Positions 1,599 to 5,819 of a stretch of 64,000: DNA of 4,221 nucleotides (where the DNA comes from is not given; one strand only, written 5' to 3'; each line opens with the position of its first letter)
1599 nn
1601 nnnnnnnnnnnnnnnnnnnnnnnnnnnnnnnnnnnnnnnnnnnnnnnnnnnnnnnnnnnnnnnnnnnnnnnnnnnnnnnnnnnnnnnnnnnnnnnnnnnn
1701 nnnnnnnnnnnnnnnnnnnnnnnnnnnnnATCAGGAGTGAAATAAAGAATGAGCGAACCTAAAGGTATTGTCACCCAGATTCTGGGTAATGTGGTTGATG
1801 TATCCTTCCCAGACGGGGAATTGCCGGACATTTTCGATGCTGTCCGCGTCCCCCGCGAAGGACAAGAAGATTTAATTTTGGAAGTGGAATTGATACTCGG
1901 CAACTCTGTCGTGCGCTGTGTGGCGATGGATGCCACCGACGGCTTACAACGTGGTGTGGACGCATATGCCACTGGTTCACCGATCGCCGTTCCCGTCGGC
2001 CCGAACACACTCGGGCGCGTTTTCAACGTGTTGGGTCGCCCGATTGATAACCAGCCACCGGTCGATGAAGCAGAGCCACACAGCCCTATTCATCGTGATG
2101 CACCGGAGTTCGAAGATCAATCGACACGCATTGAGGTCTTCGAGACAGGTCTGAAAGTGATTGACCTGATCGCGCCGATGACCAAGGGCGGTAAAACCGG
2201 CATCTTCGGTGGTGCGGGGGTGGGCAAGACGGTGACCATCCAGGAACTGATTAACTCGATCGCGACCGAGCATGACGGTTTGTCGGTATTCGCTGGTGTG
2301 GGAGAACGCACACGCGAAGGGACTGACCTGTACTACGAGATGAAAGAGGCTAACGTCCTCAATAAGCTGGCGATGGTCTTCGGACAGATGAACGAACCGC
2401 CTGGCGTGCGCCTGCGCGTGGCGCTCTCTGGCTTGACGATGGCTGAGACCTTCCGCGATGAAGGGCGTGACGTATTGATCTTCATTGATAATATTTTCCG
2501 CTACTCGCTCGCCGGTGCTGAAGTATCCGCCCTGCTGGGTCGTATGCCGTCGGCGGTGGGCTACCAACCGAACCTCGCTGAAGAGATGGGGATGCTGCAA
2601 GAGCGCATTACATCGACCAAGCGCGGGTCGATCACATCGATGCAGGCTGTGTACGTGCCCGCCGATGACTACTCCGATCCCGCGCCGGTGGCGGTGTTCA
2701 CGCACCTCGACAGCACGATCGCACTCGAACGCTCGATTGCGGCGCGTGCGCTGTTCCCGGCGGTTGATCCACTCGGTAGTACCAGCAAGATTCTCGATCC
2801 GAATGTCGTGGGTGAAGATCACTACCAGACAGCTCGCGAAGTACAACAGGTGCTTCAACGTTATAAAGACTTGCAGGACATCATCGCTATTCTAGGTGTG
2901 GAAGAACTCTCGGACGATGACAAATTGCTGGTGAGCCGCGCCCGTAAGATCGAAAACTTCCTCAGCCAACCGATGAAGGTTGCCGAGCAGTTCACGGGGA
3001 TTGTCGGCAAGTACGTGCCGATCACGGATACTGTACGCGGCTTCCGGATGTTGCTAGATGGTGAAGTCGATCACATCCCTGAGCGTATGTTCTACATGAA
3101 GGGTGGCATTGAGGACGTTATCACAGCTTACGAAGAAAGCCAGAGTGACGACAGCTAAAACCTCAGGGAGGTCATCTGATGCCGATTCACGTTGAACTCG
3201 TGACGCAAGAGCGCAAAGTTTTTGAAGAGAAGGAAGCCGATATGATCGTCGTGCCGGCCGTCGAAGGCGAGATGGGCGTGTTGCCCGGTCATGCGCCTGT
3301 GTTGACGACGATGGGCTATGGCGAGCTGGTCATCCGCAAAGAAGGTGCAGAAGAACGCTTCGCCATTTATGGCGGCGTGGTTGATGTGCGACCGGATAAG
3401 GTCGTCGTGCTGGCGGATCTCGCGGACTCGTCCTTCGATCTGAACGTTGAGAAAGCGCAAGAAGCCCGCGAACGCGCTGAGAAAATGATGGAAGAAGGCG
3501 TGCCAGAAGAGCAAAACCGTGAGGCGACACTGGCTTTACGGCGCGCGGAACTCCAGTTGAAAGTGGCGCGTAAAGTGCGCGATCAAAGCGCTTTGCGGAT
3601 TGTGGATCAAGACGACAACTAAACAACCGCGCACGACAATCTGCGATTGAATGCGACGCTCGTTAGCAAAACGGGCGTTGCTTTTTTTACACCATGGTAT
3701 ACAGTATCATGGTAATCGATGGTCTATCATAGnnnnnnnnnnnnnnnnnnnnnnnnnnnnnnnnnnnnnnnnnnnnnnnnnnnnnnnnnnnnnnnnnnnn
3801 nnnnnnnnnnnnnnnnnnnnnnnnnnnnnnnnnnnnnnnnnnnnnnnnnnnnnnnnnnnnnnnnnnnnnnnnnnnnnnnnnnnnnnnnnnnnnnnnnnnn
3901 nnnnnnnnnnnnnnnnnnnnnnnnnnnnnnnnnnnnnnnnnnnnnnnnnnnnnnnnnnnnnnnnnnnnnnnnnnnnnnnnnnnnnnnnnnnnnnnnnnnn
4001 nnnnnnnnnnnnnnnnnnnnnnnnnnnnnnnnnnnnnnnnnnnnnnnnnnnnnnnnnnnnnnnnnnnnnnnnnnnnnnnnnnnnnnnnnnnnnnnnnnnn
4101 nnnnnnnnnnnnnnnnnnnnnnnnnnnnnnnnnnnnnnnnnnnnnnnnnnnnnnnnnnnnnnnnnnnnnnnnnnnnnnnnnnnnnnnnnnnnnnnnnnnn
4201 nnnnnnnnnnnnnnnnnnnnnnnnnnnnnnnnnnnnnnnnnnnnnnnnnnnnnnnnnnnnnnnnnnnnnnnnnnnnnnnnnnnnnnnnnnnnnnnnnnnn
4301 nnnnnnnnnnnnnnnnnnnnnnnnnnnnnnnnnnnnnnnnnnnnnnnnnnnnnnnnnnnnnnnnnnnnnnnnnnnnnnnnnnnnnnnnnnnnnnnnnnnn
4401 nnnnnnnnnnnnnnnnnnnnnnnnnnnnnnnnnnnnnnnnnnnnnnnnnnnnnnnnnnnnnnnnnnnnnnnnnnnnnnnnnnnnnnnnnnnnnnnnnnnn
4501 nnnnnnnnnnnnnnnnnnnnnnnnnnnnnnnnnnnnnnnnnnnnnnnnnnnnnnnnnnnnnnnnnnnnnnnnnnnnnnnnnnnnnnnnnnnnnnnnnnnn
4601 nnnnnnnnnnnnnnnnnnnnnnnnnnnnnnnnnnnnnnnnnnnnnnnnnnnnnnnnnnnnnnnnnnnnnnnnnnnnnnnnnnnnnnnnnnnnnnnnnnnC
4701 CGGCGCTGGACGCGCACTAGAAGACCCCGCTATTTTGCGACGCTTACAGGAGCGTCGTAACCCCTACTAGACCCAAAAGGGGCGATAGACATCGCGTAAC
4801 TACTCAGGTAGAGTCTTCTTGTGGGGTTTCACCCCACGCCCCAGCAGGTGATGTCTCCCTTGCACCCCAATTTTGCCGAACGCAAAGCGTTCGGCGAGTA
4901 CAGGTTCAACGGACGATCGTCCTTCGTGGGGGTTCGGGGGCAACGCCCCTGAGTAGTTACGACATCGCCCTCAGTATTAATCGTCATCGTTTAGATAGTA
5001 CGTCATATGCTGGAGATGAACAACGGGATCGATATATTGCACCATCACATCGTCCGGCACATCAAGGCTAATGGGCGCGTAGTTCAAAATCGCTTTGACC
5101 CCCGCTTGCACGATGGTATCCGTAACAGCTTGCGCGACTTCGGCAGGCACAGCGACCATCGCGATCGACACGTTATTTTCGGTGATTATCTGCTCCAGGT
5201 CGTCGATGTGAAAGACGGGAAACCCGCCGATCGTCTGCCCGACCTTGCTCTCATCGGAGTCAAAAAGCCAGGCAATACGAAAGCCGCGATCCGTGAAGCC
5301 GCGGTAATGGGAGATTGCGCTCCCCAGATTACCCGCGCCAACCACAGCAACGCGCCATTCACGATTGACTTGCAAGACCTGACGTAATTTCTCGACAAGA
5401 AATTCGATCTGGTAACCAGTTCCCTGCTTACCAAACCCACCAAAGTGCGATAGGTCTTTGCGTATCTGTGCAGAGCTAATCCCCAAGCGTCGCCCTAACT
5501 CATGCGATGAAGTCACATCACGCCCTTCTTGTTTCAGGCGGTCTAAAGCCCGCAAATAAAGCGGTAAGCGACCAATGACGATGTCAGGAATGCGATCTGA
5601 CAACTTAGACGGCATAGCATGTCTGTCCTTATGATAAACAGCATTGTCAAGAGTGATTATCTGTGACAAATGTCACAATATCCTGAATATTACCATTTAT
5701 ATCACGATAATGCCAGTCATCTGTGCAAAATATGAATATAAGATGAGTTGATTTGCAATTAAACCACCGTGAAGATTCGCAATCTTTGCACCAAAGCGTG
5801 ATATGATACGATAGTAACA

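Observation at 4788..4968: Novel 165-bp MITE-like element (family 1) with 13-bp TIRs and 8-bp target-site duplications; two copies in the window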

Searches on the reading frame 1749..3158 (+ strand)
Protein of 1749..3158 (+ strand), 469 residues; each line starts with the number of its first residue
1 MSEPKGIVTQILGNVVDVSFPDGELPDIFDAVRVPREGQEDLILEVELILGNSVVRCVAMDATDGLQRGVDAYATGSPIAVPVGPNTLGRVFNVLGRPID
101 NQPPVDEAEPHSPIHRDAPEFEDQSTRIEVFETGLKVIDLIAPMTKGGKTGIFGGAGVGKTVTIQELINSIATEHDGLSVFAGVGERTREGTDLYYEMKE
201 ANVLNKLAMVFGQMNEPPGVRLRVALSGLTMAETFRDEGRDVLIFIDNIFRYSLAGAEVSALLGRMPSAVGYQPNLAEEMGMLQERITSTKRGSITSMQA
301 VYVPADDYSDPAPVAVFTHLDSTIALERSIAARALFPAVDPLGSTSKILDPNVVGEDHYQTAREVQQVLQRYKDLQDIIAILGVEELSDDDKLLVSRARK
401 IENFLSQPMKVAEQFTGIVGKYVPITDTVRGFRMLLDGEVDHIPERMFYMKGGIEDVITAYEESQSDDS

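Call 13: find_encoding_contigs(protein=window:1749-3158:+, flank=10000, max_places=10)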
Protein window:1749-3158:+ (469 aa): 4 contigs read that carry it; 3 places shown.
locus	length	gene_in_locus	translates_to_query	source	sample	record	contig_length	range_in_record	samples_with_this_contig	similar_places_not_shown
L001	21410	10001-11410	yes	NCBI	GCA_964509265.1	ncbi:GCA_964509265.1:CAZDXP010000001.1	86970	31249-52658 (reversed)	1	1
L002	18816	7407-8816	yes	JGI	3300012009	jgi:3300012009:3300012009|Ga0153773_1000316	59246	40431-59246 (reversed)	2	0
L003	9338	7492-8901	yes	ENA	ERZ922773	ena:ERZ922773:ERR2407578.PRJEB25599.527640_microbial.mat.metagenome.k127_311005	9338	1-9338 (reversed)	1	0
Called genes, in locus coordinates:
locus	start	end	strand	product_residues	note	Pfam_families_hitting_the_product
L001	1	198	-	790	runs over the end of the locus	PF13426:PAS_9, PF08447:PAS_3, PF08448:PAS_4, PF00989:PAS, PF08448:PAS_4, PF13426:PAS_9, PF00512:HisKA, PF02518:HATPase_c, +6 more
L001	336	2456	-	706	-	PF03030:H_PPase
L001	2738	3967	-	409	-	PF13472:Lipase_GDSL_2, PF16822:ALGX (weak)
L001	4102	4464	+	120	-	PF08378:NERD (weak), PF02021:UPF0102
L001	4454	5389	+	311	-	PF01745:IPT (weak), PF01715:IPPT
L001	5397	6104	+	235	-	-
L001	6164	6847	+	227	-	PF16697:Yop-YscD_cpl, PF00498:FHA, PF00486:Trans_reg_C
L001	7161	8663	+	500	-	PF02874:ATP-synt_ab_N, PF00006:ATP-synt_ab, PF00306:ATP-synt_ab_C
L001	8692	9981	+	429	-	PF00231:ATP-synt, PF14520:HHH_5 (faint)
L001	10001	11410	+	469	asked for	PF02874:ATP-synt_ab_N, PF00006:ATP-synt_ab, PF22919:ATP-synt_VA_C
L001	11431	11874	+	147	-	PF02823:ATP-synt_DE_N, PF00401:ATP-synt_DE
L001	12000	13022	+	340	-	PF06723:MreB_Mbl, PF00022:Actin (weak), PF00012:HSP70 (weak), PF14450:FtsA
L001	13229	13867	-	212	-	PF06971:Put_DNA-bind_N, PF01408:GFO_IDH_MocA (weak), PF02629:CoA_binding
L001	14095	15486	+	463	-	-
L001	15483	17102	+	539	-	PF25990:Beta-barrel_YknX (weak), PF25967:RND-MFP_C (weak)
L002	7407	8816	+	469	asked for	PF02874:ATP-synt_ab_N, PF00006:ATP-synt_ab, PF22919:ATP-synt_VA_C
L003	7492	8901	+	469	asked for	PF02874:ATP-synt_ab_N, PF00006:ATP-synt_ab, PF22919:ATP-synt_VA_C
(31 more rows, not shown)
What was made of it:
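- Tried and rejected: AtpD worked (call 13).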

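Call 44: list_cluster_members(proteins=[window:1749-3158:+])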
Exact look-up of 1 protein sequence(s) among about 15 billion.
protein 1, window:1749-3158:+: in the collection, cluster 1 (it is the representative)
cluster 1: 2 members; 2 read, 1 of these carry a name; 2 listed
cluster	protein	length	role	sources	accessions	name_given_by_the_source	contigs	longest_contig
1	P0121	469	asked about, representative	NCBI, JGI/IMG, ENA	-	F-type H+/Na+-transporting ATPase subunit beta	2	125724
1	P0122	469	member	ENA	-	-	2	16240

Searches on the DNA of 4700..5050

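Call 52: search_rna_families(source=window, start=4700, end=5050, threshold=evalue, max_evalue=1)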
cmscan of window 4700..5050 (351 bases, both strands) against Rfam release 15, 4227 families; matches with E-value up to 1: 1.
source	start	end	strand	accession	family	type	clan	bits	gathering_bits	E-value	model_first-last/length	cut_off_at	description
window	4807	4868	-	RF01792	eiav_FSE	Cis-reg; frameshift_element;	-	15.1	40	0.37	1-35/35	no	ribosomal frameshift site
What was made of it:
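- On Structured RNA family (Rfam): The only hit with E up to 1 is a chance one (eiav_FSE, 15 bits against a cut-off of 40; call 52).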

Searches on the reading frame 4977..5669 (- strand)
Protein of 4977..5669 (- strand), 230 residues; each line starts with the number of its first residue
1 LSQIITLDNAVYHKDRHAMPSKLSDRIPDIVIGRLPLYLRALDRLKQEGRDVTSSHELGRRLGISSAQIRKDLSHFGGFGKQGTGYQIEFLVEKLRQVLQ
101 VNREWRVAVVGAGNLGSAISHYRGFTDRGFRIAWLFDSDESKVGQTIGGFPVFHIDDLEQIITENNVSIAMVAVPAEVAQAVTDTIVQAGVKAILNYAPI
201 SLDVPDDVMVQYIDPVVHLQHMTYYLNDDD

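Call 12: find_encoding_contigs(protein=window:4977-5669:-, flank=10000, max_places=10)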
Protein window:4977-5669:- (230 aa): no gene with exactly this product is on record in the collection.
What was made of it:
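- Tried and rejected: An exact look-up of the 230-aa Rex ORF failed because the start codon was wrong (call 12).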

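Call 47: find_homologous_proteins(query=window:4977-5615:-, max_evalue=1e-40)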
Query window:4977-5615:- (212 aa): 7977 proteins with E <= 1e-40 among 8000 candidates; the best 120 are listed.
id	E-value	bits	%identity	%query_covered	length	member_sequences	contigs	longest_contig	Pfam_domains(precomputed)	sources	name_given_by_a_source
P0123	1.8e-135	467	100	100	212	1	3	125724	PF02629.26,PF06971.20,PF01408.29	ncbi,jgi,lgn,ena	jgi:redox-sensing transcriptional repressor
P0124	1.1e-131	455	98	100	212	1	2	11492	PF02629.26,PF06971.20,PF01408.29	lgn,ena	-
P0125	4.6e-114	397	83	100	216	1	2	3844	PF02629.26,PF06971.20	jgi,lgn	jgi:redox-sensing transcriptional repressor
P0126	1.5e-112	392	83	100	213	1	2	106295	PF02629.26,PF06971.20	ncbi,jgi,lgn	-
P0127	7.7e-111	387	82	100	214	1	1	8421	PF02629.26,PF06971.20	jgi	-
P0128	2.2e-110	385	82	100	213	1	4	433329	PF02629.26,PF06971.20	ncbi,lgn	-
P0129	1.2e-109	383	80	100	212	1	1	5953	PF02629.26,PF06971.20,PF01408.29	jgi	jgi:redox-sensing transcriptional repressor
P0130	1.3e-109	383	81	100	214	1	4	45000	PF02629.26,PF06971.20,PF01408.29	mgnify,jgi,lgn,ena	mgnify:CR=1 FL=1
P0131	1.5e-109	383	83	100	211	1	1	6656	PF02629.26,PF06971.20,PF01408.29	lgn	-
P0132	2.0e-109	382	83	100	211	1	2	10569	PF02629.26,PF06971.20,PF01408.29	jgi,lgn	-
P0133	6.1e-109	381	79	100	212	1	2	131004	PF02629.26,PF06971.20,PF01408.29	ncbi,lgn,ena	-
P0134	7.3e-109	380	81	100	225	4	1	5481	PF02629.26,PF06971.20,PF01408.29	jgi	jgi:redox-sensing transcriptional repressor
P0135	8.3e-109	380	82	98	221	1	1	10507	PF02629.26,PF06971.20,PF01408.29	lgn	-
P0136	8.3e-109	380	79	100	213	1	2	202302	PF02629.26,PF06971.20,PF01408.29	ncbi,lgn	ncbi:MAG: redox-sensing transcriptional repressor Rex [Phototrophicaceae bacterium]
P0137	1.3e-108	380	80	100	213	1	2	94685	PF02629.26,PF06971.20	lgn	-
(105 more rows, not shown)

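Call 48: find_encoding_contigs(protein=P0124, flank=3000, max_places=4)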
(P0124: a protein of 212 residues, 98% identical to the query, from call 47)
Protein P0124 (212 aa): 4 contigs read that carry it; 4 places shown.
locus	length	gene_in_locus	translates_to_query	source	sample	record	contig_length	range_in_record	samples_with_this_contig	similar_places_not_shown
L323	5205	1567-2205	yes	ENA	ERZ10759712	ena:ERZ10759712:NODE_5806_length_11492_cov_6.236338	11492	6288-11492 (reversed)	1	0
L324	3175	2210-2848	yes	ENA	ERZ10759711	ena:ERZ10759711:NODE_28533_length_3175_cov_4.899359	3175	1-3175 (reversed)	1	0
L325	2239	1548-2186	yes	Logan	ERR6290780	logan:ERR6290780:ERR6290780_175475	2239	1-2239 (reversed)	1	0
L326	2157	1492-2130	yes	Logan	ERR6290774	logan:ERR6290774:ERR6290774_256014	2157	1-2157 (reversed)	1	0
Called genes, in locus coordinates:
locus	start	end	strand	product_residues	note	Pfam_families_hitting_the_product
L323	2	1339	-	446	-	?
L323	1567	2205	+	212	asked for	PF06971:Put_DNA-bind_N, PF01408:GFO_IDH_MocA (weak), PF02629:CoA_binding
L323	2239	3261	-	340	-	PF06723:MreB_Mbl, PF00022:Actin (weak), PF00012:HSP70 (weak), PF14450:FtsA (weak)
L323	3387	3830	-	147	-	PF02823:ATP-synt_DE_N, PF00401:ATP-synt_DE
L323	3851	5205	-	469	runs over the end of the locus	PF02874:ATP-synt_ab_N, PF00006:ATP-synt_ab, PF22919:ATP-synt_VA_C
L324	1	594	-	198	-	?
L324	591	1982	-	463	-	PF25990:Beta-barrel_YknX (faint)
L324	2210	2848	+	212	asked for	PF06971:Put_DNA-bind_N, PF01408:GFO_IDH_MocA (weak), PF02629:CoA_binding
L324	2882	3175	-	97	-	?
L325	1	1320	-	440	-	?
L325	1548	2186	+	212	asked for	PF06971:Put_DNA-bind_N, PF01408:GFO_IDH_MocA (weak), PF02629:CoA_binding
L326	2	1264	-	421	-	?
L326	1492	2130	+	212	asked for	PF06971:Put_DNA-bind_N, PF01408:GFO_IDH_MocA (weak), PF02629:CoA_binding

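Call 49: find_encoding_contigs(protein=P0126, flank=3000, max_places=3)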
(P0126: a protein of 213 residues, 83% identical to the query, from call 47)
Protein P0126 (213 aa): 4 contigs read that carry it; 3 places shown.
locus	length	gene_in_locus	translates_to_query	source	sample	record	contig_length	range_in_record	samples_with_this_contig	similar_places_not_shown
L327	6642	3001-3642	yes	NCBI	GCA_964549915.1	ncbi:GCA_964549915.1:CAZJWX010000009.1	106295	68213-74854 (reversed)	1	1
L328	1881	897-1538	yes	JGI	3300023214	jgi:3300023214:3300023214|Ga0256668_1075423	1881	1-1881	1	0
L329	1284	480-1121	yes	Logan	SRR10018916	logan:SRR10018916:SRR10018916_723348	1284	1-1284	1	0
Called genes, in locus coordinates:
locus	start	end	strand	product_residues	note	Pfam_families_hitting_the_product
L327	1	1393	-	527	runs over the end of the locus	PF25973:BSH_CzcB (weak), PF25954:Beta-barrel_RND_2 (weak), PF25990:Beta-barrel_YknX, PF26002:Beta-barrel_AprE (weak)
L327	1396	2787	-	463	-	PF25967:RND-MFP_C (weak)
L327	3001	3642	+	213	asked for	PF06971:Put_DNA-bind_N, PF02629:CoA_binding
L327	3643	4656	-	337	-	PF06723:MreB_Mbl, PF00022:Actin (faint), PF00012:HSP70 (weak), PF14450:FtsA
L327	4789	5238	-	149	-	PF02823:ATP-synt_DE_N, PF00401:ATP-synt_DE (weak)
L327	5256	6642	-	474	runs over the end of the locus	PF02874:ATP-synt_ab_N, PF00006:ATP-synt_ab, PF22919:ATP-synt_VA_C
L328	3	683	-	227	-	?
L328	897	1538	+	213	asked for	PF06971:Put_DNA-bind_N, PF02629:CoA_binding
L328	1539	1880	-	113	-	?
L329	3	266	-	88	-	?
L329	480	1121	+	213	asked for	PF06971:Put_DNA-bind_N, PF02629:CoA_binding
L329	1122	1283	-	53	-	?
